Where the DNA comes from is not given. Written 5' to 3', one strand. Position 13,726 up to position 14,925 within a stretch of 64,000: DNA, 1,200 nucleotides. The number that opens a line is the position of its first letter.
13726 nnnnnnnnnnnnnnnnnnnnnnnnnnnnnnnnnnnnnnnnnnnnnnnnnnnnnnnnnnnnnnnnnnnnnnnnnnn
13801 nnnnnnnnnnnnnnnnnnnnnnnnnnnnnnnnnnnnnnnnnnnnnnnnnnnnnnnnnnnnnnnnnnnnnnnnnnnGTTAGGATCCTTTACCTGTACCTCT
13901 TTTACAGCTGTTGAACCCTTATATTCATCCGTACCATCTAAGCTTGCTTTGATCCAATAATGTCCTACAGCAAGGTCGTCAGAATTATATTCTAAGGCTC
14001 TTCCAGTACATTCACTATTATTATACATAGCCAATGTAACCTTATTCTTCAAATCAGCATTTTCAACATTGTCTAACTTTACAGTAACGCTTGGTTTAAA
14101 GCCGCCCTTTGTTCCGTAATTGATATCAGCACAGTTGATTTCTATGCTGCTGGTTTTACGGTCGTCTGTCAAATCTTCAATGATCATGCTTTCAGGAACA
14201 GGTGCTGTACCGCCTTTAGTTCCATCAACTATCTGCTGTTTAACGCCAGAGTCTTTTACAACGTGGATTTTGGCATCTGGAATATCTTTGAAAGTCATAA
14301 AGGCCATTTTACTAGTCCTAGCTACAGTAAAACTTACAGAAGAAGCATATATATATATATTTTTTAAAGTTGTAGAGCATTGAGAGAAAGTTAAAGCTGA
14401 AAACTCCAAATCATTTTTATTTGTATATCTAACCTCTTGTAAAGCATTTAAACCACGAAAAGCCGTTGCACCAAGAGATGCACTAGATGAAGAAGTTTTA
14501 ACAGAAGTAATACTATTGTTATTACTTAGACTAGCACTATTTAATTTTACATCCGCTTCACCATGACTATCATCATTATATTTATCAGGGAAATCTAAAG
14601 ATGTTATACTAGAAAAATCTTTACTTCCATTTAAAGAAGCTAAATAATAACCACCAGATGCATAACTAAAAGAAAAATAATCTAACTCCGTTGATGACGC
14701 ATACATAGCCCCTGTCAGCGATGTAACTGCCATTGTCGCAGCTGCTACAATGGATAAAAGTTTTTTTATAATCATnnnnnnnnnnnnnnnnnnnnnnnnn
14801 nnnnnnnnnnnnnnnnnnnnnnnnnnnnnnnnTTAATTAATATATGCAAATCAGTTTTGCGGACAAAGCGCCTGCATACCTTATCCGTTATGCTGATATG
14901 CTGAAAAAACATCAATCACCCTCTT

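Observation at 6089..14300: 2.1-kb direct repeats (6,074-bp period) bracket GH5 + LytTR, with an identity gradient typical of gene conversion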

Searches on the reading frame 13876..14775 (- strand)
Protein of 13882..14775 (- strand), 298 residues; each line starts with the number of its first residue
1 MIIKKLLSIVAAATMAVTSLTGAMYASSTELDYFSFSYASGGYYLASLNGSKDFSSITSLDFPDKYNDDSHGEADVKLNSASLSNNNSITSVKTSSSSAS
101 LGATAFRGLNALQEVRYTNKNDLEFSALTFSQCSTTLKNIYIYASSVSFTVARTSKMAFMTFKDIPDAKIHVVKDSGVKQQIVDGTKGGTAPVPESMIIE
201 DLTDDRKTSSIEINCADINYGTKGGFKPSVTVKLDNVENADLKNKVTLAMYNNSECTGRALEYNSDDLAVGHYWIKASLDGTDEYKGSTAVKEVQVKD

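Call 37: search_protein_families(library=pfam, proteins=[window:13882-14775:-], max_evalue=10)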
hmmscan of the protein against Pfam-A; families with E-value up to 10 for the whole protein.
seq(298 aa): 3 families
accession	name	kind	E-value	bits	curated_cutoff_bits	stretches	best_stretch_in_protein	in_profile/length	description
PF13306.12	LRR_5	-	0.0055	17.1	27.7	1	82-143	7-64/127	BspA type Leucine rich repeat region (6 copies)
PF16640.11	Big_3_5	-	0.034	15.1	35.5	1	228-296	27-87/88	Bacterial Ig-like domain (group 3)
PF12835.12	Integrase_1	-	0.078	13.4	23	1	218-273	73-124/149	Integrase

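Call 78: predict_structure(alignment_id=A2)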
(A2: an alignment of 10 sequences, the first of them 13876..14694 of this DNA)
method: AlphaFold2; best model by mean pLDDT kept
length: 273 residues; sequences in the alignment: 10
mean_pLDDT: 86.3   pTM: 0.74
mean pLDDT of the five models: 86.3, 86.2, 84.7, 75.7, 74.0
residues with pLDDT >= 90: 119; 70-90: 135; 50-70: 19; < 50: 0
segments of 3 or more residues with pLDDT < 50: none
pLDDT, mean of each block of 10 residues (from residue 1): 83 91 92 93 92 91 94 79 94 89 85 94 83 82 92 92 85 89 85 64 86 87 88 69 86 82 88 64
secondary structure, 60 per line:
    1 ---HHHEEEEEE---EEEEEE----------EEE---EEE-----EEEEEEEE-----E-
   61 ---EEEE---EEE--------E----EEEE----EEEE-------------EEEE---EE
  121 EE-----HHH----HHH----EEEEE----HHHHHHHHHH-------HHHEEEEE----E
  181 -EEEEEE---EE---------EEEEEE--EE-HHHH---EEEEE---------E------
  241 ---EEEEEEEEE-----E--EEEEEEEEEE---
elements in order: E7-12 E16-21 E32-34 E38-40 E46-53 E64-67 E71-73 E87-90 E95-98 E112-115 E119-122 E142-146 H151-160 E171-175 E182-187 E202-207 H213-216 E220-224 E244-252 E261-270

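Call 80: fold_search(model_id=the predicted structure, library=pdb)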
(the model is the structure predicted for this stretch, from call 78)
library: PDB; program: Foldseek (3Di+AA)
matches with E <= 10: 366; with E <= 0.001: 0
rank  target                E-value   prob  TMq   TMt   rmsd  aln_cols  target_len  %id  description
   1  9fbo_A                2.4e-03  1.00  0.25  0.16  13.0       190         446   10  Deletion mutant of chitinase MmChi60 (released 2025-05-28)
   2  8zdh_B                2.1e-02  1.00  0.23  0.17   5.0        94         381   22  Cryo-EM structure of Mycobacteriophage Douge genome-packed capsid (gp8 and gp113) (released 2025-06-25)
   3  8zdk_6                2.7e-02  1.00  0.23  0.18   5.1        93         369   25  Cryo-EM structure of Mycobacteriophage Douge genome-packed vertex (gp8 and gp113) (released 2025-07-16)
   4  7u6e_F                3.0e-02  0.38  0.20  0.19  16.0       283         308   11  Head region of insulin receptor ectodomain (A-isoform) bound to the non-insulin agonist IM462 (released 2022-10-05)
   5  8zdh_A                4.1e-02  0.99  0.22  0.17   5.3        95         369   23  Cryo-EM structure of Mycobacteriophage Douge genome-packed capsid (gp8 and gp113) (released 2025-06-25)
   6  8zdk_1                5.6e-02  0.99  0.23  0.18   4.9        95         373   24  Cryo-EM structure of Mycobacteriophage Douge genome-packed vertex (gp8 and gp113) (released 2025-07-16)
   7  8zdm_2                5.9e-02  0.99  0.22  0.17   7.2       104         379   21  Cryo-EM structure of Mycobacteriophage Douge genome-free vertex (gp8) (released 2025-07-16)
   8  8f2o_l                6.2e-02  0.97  0.23  0.15   7.2       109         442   18  Phi-29 expanded, DNA-packaged fiberless prohead (released 2023-11-15)
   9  8f2n_E                6.9e-02  0.90  0.21  0.14  10.9       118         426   16  Phi-29 partially-expanded fiberless prohead (released 2023-11-15)
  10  7tyk_A                6.9e-02  0.21  0.20  0.09  15.8       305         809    8  Cryo-EM Structure of insulin receptor-related receptor (IRR) in apo-state captured at pH 7. The 3D refinement was appl (released 2023-02-15)
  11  6qvk_1E               7.3e-02  0.96  0.22  0.15   7.0       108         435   20  The cryo-EM structure of bacteriophage phi29 prohead (released 2019-06-12)
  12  8f2o_n                7.7e-02  0.96  0.22  0.15   7.2       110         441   19  Phi-29 expanded, DNA-packaged fiberless prohead (released 2023-11-15)
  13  8s80_B                8.5e-02  0.99  0.24  0.30   5.7       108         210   17  Domains 4 and 5 of Sap S-layer protein from Bacillus anthracis (released 2024-11-20)
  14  9ef1_A                8.5e-02  0.21  0.21  0.10  18.5       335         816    8  Cryo-EM structure of Drosophila melanogaster insulin receptor (dmIR) bound with one DILP1, asymmetric conformation (released 2025-10-01)
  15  8s80_F                9.0e-02  1.00  0.26  0.32   3.8       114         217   17  Domains 4 and 5 of Sap S-layer protein from Bacillus anthracis (released 2024-11-20)
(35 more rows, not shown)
